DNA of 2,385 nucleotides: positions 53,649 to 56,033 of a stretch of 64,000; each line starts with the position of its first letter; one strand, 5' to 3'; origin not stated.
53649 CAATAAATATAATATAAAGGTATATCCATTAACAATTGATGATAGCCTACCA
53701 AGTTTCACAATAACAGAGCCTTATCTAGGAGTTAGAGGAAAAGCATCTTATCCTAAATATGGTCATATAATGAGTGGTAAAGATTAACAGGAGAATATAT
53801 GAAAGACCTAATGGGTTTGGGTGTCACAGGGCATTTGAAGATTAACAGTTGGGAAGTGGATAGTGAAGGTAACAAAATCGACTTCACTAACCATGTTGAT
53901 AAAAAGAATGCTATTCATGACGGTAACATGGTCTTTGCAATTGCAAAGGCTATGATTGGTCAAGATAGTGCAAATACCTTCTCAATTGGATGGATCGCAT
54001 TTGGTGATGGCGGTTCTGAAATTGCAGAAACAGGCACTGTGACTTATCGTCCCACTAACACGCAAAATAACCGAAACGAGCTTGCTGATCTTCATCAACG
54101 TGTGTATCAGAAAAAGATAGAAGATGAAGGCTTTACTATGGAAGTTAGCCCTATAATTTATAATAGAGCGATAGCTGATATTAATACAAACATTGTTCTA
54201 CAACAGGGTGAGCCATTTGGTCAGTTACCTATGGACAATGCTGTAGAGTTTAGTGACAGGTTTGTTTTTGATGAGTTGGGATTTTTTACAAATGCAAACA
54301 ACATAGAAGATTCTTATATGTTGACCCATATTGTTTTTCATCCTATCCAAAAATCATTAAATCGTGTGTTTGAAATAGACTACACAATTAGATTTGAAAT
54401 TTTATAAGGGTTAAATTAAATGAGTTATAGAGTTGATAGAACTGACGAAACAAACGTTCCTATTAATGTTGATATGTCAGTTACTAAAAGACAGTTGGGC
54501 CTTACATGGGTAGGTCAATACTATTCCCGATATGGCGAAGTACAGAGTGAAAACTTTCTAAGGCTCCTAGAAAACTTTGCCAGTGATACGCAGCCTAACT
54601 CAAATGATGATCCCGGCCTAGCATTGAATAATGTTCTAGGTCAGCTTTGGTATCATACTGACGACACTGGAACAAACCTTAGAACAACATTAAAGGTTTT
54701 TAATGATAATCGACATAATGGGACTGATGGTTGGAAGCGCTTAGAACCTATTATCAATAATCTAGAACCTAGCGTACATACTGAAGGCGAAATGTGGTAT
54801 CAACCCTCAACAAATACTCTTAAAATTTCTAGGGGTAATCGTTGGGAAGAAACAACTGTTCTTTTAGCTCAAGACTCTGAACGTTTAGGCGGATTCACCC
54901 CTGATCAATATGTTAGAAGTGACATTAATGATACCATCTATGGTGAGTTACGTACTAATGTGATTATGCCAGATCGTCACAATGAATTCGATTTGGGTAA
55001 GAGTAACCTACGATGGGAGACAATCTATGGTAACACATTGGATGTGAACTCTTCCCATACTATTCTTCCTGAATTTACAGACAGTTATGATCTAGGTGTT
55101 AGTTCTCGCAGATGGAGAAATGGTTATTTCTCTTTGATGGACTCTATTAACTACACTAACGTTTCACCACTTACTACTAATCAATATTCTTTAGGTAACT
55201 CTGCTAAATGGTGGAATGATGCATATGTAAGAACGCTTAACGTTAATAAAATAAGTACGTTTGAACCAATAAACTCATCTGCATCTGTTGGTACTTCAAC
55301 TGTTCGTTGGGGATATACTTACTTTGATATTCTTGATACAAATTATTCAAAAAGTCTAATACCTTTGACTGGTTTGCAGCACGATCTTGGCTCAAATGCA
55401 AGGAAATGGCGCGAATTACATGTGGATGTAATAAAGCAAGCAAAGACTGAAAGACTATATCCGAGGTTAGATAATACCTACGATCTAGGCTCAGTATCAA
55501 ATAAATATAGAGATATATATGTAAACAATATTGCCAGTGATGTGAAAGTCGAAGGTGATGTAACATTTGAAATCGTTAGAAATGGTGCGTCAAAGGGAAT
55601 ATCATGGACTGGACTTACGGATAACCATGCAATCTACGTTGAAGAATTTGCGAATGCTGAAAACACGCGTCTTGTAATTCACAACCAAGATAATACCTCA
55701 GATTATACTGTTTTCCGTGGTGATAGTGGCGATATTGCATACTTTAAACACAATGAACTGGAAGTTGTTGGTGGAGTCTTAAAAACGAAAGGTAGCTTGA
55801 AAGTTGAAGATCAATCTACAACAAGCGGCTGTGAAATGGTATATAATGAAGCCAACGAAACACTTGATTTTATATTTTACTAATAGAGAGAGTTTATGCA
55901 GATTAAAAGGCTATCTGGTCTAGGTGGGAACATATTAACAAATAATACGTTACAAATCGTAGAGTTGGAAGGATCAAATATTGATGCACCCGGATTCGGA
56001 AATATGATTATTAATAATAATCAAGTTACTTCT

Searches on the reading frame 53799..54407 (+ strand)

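Call 106: search_protein_families(library=phrogs, proteins=[window:53799-54407:+], max_evalue=0.001)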
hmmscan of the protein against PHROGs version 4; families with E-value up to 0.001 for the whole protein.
window:53799-54407:+ (202 aa): 1 family
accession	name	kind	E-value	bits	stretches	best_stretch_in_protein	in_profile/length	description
phrog_11259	-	unknown function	4.8e-66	224.1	1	3-201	8-208/383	-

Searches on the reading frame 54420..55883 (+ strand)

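Call 106: search_protein_families(library=phrogs, proteins=[window:54420-55883:+], max_evalue=0.001)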
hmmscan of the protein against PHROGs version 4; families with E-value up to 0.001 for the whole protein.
window:54420-55883:+ (487 aa): 4 families
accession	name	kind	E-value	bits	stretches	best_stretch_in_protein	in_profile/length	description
phrog_36881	-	unknown function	1.2e-13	52.4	0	209-237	99-127/198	-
phrog_15511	-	unknown function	6.9e-11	42.9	1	2-80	3-93/511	-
phrog_14394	-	head and packaging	4.7e-05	23.6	1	26-88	34-87/366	virion structural protein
phrog_36222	-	unknown function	0.00011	22.4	0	345-369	65-89/350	-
